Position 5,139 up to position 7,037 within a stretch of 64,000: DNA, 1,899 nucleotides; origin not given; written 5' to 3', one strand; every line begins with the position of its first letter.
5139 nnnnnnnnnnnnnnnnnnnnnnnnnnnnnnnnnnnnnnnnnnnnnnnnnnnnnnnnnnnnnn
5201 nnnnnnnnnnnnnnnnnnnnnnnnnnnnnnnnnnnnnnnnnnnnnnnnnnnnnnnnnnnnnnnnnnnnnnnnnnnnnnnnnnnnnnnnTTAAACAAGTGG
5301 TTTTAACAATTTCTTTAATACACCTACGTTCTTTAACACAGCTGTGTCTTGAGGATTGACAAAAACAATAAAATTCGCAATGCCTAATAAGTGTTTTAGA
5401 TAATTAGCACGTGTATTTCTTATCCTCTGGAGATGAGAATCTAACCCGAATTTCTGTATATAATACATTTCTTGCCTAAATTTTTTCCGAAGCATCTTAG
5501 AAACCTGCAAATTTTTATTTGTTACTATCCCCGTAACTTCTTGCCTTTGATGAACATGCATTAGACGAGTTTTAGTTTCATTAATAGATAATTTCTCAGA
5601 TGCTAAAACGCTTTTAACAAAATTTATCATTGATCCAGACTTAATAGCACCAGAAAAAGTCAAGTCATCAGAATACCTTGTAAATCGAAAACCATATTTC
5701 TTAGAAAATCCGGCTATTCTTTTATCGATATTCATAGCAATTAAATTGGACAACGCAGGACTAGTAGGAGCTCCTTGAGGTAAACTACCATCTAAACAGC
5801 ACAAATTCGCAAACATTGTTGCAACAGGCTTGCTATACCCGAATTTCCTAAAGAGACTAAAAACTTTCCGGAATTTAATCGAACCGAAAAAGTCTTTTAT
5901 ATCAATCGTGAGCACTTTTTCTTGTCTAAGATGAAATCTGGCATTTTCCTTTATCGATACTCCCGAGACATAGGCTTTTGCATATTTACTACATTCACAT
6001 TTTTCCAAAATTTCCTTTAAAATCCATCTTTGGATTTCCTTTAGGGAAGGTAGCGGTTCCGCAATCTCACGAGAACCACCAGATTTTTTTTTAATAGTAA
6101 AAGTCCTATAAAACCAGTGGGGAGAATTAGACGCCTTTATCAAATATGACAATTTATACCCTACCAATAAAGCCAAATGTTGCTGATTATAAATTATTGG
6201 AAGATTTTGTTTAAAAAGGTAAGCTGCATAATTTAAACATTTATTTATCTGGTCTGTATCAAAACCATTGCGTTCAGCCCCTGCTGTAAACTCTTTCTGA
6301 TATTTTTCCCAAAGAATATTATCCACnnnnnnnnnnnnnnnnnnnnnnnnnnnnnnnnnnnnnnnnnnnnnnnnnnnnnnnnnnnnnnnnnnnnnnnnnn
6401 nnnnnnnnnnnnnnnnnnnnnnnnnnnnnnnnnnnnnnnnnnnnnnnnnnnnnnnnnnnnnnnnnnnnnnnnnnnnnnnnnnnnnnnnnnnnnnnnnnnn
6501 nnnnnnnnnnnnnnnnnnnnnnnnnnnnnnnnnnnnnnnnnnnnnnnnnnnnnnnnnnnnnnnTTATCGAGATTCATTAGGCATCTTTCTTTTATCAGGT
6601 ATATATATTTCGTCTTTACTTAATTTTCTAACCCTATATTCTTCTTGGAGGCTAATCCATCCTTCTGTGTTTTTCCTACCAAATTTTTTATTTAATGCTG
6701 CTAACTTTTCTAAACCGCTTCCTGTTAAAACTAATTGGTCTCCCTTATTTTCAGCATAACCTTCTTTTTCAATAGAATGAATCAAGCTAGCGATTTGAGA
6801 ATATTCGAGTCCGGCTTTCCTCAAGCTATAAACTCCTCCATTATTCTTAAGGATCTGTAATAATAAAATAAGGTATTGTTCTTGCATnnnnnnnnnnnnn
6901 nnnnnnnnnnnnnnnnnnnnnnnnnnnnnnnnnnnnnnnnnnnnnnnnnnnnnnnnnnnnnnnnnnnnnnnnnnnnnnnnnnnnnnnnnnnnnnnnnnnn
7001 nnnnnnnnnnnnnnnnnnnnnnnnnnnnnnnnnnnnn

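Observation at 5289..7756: Retron with PRTase-like and winged-helix accessory genes; msr-msd delimited by a perfect 25-bp inverted repeat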

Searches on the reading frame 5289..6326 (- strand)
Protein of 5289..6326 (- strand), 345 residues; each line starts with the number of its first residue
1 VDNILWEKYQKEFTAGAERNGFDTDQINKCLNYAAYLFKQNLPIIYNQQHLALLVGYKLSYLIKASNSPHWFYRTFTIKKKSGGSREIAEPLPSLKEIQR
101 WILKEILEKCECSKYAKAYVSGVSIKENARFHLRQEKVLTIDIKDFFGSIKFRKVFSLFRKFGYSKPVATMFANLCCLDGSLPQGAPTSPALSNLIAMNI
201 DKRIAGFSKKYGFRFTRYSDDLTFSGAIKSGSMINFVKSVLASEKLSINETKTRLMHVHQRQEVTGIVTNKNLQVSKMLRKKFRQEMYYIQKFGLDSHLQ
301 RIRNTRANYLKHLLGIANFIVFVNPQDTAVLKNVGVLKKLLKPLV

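Call 4: search_protein_families(library=padloc, proteins=[window:5289-6326:-], max_evalue=0.01)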
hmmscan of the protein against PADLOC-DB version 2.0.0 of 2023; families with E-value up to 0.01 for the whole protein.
window:5289-6326:- (345 aa): 71 families (the best 25 are shown)
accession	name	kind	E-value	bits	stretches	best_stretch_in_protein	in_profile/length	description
PDLC02942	RT_III-A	-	1.6e-146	485.7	1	6-342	3-339/341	-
PDLC02946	RT_III-A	-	2.4e-111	370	1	21-328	10-317/330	-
PDLC02943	RT_III-A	-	8.8e-110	364.6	1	25-342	2-320/322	-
PDLC03739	RT_Ec107-like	-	1.5e-96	321.4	1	53-338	17-305/307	retron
PDLC02945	RT_III-A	-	2.9e-95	317.4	2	11-178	6-173/362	-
PDLC02956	RT_XIII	-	6e-91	303.8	1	26-332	94-417/469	-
PDLC02941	RT_II-A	-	2.2e-85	284.5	1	40-326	8-284/309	-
PDLC02944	RT_III-A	-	2.7e-84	282.4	2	11-176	8-173/597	-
PDLC02962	RT-TIR_XII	-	2.2e-74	249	1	48-306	17-287/478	single gene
PDLC02960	RT-Protease_XI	-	4.4e-74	248.3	1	45-333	6-310/506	single gene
PDLC02961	RT-TIR_XII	-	1.1e-73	246.8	1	47-330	16-319/475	single gene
PDLC02959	RT-Protease_XI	-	1.5e-73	246.5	1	42-332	5-312/510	single gene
PDLC02940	RT_II-A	-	1.6e-71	239.4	1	38-311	177-451/477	-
PDLC02967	RT-Toprim_I-C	-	3.3e-65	218.9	1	47-323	8-296/549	single gene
PDLC02949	RT_other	-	4.6e-65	218.7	2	182-332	314-462/481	-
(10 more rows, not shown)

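Call 5: search_protein_families(library=pfam, proteins=[window:5289-6326:-], max_evalue=0.01)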
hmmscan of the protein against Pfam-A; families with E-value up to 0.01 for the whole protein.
window:5289-6326:- (345 aa): 1 family
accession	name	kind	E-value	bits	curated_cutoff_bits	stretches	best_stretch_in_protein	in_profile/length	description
PF00078.32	RVT_1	-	1.8e-18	67.5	29.6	1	78-267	1-203/205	Reverse transcriptase (RNA-dependent DNA polymerase)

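Call 12: find_homologous_proteins(query=window:5289-6326:-, max_evalue=1e-20)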
Query window:5289-6326:- (345 aa): 6632 proteins with E <= 1e-20 among 8000 candidates; the best 120 are listed.
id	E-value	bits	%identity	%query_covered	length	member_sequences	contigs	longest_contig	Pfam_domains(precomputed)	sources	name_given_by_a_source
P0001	1.2e-227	772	100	100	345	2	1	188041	PF00078.33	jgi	-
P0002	2.0e-185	634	82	99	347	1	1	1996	PF00078.33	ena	-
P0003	2.9e-181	620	81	99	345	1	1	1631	PF00078.33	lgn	-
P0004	2.1e-159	548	72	97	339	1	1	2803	PF00078.33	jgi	-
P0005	1.1e-147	510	67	97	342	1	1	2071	PF00078.33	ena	-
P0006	1.1e-133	464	61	98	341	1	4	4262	PF00078.33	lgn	-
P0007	3.1e-132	459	63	97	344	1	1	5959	PF00078.33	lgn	-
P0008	2.0e-130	453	61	97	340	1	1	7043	PF00078.33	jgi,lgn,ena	-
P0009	9.0e-128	444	60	97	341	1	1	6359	PF00078.33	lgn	-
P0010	2.4e-127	443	58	99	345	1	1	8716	PF00078.33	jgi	jgi:RNA-directed DNA polymerase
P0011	3.0e-127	443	58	97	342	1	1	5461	PF00078.33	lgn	-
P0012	6.0e-127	442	58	97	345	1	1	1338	PF00078.33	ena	-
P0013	2.7e-126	439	62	94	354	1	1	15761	PF00078.33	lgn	-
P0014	4.7e-126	439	60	98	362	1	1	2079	PF00078.33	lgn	-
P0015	8.8e-125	434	57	97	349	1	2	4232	PF00078.33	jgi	jgi:RNA-directed DNA polymerase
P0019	7.4e-124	431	60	94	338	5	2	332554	PF00078.33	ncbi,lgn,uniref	ncbi:retron St85 family RNA-directed DNA polymerase [Bacillus proteolyticus]|uniref:retron St85 fami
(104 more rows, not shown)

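Call 17: find_related_loci(query=A1, collection=genome_contigs, flank=4000)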
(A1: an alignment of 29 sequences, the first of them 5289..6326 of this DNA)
Query A1 (345 aa) in genome_contigs; peptide patterns used: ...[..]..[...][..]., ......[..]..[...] (x = any residue, [..] = any of these).
600 stretches matched a pattern (row limit reached: there are more); 592 encode a relative of the query (tblastn E <= 1e-3); the best 80 are kept; 80 distinct loci.
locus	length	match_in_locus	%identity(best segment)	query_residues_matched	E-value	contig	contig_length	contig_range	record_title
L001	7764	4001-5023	49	2-342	3e-107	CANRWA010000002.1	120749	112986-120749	MAG TPA_asm: uncultured Clostridia bacterium isolate SRR15730559_bin.10_metawrap_v1.3_MAG genome assembly, contig: NODE.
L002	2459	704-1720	48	2-340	7e-112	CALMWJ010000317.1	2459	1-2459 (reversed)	MAG TPA_asm: uncultured Peptococcaceae bacterium isolate SRR6284161_bin.19_CONCOCT_v1.1_MAG genome assembly, contig: ERZ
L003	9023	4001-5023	49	2-342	8e-105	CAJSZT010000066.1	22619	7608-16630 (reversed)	Lachnospiraceae bacterium isolate 4.CH94.Fmh genome assembly, contig: MGBC000001.66, whole genome shotgun sequence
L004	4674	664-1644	49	6-330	1e-104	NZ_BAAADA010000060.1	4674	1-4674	Alkalibacterium indicireducens strain JCM 14232 sequence060, whole genome shotgun sequence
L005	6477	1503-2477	49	6-330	7e-104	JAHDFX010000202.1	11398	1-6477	MAG: Saprospiraceae bacterium isolate MAG-32 RZ_16223, whole genome shotgun sequence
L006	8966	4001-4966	50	7-327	4e-102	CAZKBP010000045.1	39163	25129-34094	MAG TPA_asm: uncultured Cytophagaceae bacterium isolate SRP128890_co1_134 genome assembly, contig: NODE_1786_length_3916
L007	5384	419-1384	46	6-327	3e-99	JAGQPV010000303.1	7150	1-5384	MAG: Planctomycetaceae bacterium isolate HKST-UBA49 NODE_304_length_7150_cov_2.331401, whole genome shotgun sequence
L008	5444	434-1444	46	9-340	6e-99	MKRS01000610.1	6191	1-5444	MAG: Bacteroidales bacterium 45-6 scnpilot_expt_750_p_scaffold_4740, whole genome shotgun sequence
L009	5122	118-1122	46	6-340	7e-99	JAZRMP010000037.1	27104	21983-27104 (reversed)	MAG: Faecousia sp. isolate T1900045423_YK20190113.MAGScoT_cleanbin_000026 SGB_7053_k141_1855217, whole genome shotgun se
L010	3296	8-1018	45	6-342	8e-99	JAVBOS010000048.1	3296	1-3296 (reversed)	MAG: Anaeroplasmataceae bacterium isolate EPI_MAG_00115 c_000010902722, whole genome shotgun sequence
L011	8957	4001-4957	48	9-327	3e-96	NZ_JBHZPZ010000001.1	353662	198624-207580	Flavobacterium xylosi strain LS2P90 L20_1, whole genome shotgun sequence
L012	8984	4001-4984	45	6-330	3e-96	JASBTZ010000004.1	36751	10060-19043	MAG: Bacteroidota bacterium isolate BWSM_53 k141_2022286, whole genome shotgun sequence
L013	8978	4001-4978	45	6-331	3e-95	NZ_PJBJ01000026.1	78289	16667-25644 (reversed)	Flavobacterium sp. ALD4 contig8, whole genome shotgun sequence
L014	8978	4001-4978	46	6-331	2e-95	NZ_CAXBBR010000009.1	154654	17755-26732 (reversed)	MAG: uncultured Flavobacterium sp. isolate ERR2762137_concoct_89 ERZ3421854.73, whole genome shotgun sequence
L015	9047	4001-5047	45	2-341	2e-94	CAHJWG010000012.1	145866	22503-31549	Sphingobacteriaceae bacterium isolate Lichen_MAGs_lobaria3 genome assembly, contig: NODE_103_length_145866_cov_6.183409,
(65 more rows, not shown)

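Call 18: find_encoding_contigs(protein=P0001, flank=3000, max_places=3)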
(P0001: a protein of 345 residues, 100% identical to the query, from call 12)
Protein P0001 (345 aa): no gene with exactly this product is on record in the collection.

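Call 19: find_encoding_contigs(protein=P0019, flank=3000, max_places=2)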
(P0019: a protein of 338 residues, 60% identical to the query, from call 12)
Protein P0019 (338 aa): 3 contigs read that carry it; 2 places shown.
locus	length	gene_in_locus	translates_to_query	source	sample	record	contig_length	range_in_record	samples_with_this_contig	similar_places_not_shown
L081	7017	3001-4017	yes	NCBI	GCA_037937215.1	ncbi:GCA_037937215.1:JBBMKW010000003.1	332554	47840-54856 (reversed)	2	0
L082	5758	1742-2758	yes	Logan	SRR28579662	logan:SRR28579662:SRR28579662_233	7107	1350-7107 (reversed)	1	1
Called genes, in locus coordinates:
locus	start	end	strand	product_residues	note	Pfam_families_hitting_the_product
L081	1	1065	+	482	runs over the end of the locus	PF00144:Beta-lactamase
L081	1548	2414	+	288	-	PF24390:PRTase-CE, PF14681:UPRTase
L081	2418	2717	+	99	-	PF14947:HTH_45 (weak)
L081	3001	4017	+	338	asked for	PF00078:RVT_1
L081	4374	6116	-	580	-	PF14311:DUF4379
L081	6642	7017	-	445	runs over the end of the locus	-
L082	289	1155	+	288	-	PF24390:PRTase-CE, PF14681:UPRTase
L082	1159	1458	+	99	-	PF14947:HTH_45 (weak)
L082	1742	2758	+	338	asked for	PF00078:RVT_1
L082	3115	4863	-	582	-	PF14311:DUF4379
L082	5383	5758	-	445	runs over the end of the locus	-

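Call 20: find_encoding_contigs(protein=P0013, flank=3000, max_places=2)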
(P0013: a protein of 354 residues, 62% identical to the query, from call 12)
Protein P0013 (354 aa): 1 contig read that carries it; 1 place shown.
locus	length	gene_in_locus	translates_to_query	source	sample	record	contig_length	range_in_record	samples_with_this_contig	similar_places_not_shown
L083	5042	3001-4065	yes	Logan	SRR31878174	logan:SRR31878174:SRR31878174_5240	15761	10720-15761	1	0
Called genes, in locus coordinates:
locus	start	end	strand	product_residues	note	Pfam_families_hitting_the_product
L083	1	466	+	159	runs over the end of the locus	PF20815:GIY_YIG_2 (faint)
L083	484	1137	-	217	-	-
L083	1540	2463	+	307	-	PF24390:PRTase-CE, PF14681:UPRTase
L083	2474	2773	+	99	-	-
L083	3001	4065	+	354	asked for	PF00078:RVT_1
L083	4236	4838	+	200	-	-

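Call 23: search_solved_structures(query=window:5289-6326:-, max_evalue=0.00001)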
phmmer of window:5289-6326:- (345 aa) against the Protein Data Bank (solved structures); distinct sequences matched with E-value up to 0.00001: 15.
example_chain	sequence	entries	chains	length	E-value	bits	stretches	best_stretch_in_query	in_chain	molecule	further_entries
7v9u_A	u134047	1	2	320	6.9e-42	147.1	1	41-304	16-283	RNA-directed DNA polymerase from retron EC86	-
7v9x_A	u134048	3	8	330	7.7e-42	147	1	41-304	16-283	RNA-directed DNA polymerase from retron EC86 | Retron Ec86 reverse transcriptase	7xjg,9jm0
8qbk_A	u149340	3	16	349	9.1e-42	146.7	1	41-304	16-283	Retron Ec86 reverse transcriptase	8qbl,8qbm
9lm3_A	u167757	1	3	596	4.8e-32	114.8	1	51-289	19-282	Retron Ec67 protein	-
9i2f_C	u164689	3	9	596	4.8e-32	114.8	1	51-289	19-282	Retron Ec67 protein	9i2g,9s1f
36ht_A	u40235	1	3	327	1.2e-28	103.6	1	37-313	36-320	Retron-Kva2 Reverse Transcriptase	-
9n69_E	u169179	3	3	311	1.1e-22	84.1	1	61-312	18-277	RNA-directed DNA polymerase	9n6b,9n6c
9e8z_H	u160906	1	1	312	2e-22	83.2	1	64-318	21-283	Retron Ec83 reverse transcriptase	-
22et_A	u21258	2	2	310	2.7e-21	79.4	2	182-318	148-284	Retron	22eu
9l7p_E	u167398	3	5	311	4.3e-20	75.5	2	182-297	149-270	Retron St85 family RNA-directed DNA polymerase | Retron I-A Ec78 reverse transcriptase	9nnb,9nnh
9kjx_A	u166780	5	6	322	4.9e-20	75.3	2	182-297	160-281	RNA-directed DNA polymerase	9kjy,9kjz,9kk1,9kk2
9vhe_A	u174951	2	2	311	2e-19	73.3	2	182-298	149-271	Retron Ec78 reverse transcriptase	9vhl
8bgj_A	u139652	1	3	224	6.6e-08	35.5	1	103-270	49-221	RNA-directed DNA polymerase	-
23or_A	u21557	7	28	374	7e-08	35.4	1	111-252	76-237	Retron Eco8 reverse transcriptase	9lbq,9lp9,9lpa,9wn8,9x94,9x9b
9p4j_E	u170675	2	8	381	8.1e-08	35.2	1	110-252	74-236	Retron Eco8 reverse transcriptase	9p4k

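Call 30: find_related_loci(query=window:5289-6326:-, collection=metagenome_contigs, flank=3000)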
Query window:5289-6326:- (345 aa) in metagenome_contigs; peptide patterns used: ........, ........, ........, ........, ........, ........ (x = any residue, [..] = any of these).
193 stretches matched a pattern; 28 encode a relative of the query (tblastn E <= 1e-3); 28 distinct loci.
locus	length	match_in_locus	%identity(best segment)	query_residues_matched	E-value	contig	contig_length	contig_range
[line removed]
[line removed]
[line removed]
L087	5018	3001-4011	46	6-342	3e-101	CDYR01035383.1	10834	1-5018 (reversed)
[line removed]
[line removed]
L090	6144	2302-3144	36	55-332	2e-50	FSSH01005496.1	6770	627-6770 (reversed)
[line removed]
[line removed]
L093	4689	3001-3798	37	73-345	8e-44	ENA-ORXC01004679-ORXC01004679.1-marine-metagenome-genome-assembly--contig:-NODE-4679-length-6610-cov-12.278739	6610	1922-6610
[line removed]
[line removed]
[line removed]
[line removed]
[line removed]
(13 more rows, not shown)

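Call 31: search_protein_families(library=ncbifam, proteins=[window:5289-6326:-], max_evalue=0.001)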
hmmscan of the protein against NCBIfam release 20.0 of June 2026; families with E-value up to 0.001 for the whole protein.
window:5289-6326:- (345 aa): 7 families
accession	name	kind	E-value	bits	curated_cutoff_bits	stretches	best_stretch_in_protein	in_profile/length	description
NF038233.2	retron_St85_RT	exception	4.2e-71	239.6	235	1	51-332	3-285/289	retron St85 family RNA-directed DNA polymerase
NF042941.1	Retron_TIR_antiphage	equivalog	7.5e-66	222.8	600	1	58-333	15-314/464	TIR domain-containing anti-phage reverse transcriptase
NF038237.1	retron_Ec67_fus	exception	1.8e-62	211.6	450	1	44-325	6-316/572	retron Ec67 family RNA-directed DNA polymerase/endonuclease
TIGR04416.1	group_II_RT_mat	equivalog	7.4e-15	54.9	300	1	74-304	54-297/353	group II intron reverse transcriptase/maturase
NF041746.1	Drt2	equivalog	3.4e-14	52.8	390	1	182-303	224-341/416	antiviral reverse transcriptase Drt2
NF041747.1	Drt3a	equivalog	9.3e-12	45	200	1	137-263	112-245/412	antiviral reverse transcriptase Drt3a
NF041749.1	Drt4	equivalog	6.9e-05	22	450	1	183-263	196-274/489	antiviral reverse transcriptase Drt4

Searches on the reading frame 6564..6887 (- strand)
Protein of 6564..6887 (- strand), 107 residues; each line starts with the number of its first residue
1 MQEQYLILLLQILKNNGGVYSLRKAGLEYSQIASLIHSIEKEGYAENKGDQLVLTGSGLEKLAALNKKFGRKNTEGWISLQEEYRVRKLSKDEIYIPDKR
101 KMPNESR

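Call 4: search_protein_families(library=padloc, proteins=[window:6564-6887:-], max_evalue=0.01)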
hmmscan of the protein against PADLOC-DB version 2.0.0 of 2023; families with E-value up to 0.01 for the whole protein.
window:6564-6887:- (107 aa): 3 families
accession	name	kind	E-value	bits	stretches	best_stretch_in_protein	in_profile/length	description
PDLC02974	WH_III-A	-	1.5e-29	100.3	1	1-100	1-100/101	-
PDLC02975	WH_III-A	-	2.2e-10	38.8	1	8-102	8-102/103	-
PDLC02976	WH_III-A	-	5.5e-06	25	1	8-99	7-99/104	-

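Call 5: search_protein_families(library=pfam, proteins=[window:6564-6887:-], max_evalue=0.01)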
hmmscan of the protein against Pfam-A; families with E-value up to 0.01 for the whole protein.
window:6564-6887:- (107 aa): 1 family
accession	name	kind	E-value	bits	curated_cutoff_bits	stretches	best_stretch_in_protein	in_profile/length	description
PF14947.12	HTH_45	-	0.0039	17.6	25.5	1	23-67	27-71/77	Winged helix-turn-helix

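Call 25: search_solved_structures(query=window:6564-6887:-, max_evalue=1)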
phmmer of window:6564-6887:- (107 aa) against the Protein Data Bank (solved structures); distinct sequences matched with E-value up to 1: 0.

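Call 31: search_protein_families(library=ncbifam, proteins=[window:6564-6887:-], max_evalue=0.001)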
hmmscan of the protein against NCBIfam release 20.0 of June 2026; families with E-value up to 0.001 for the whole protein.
window:6564-6887:- (107 aa): 0 families

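Call 70: predict_structure(protein=window:6564-6887:-)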
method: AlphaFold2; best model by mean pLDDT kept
length: 107 residues; sequences in the alignment: 1
mean_pLDDT: 64.0   pTM: 0.50
mean pLDDT of the five models: 64.0, 54.5, 49.0, 47.3, 45.1
residues with pLDDT >= 90: 1; 70-90: 49; 50-70: 21; < 50: 36
segments of 3 or more residues with pLDDT < 50: 72-107
pLDDT, mean of each block of 10 residues (from residue 1): 68 76 60 74 84 84 75 46 46 41 42
secondary structure, 60 per line:
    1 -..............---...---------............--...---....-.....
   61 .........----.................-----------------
elements in order: H2-15 E19-21 H31-42 E45-47 E51-54 H56-69 H74-90
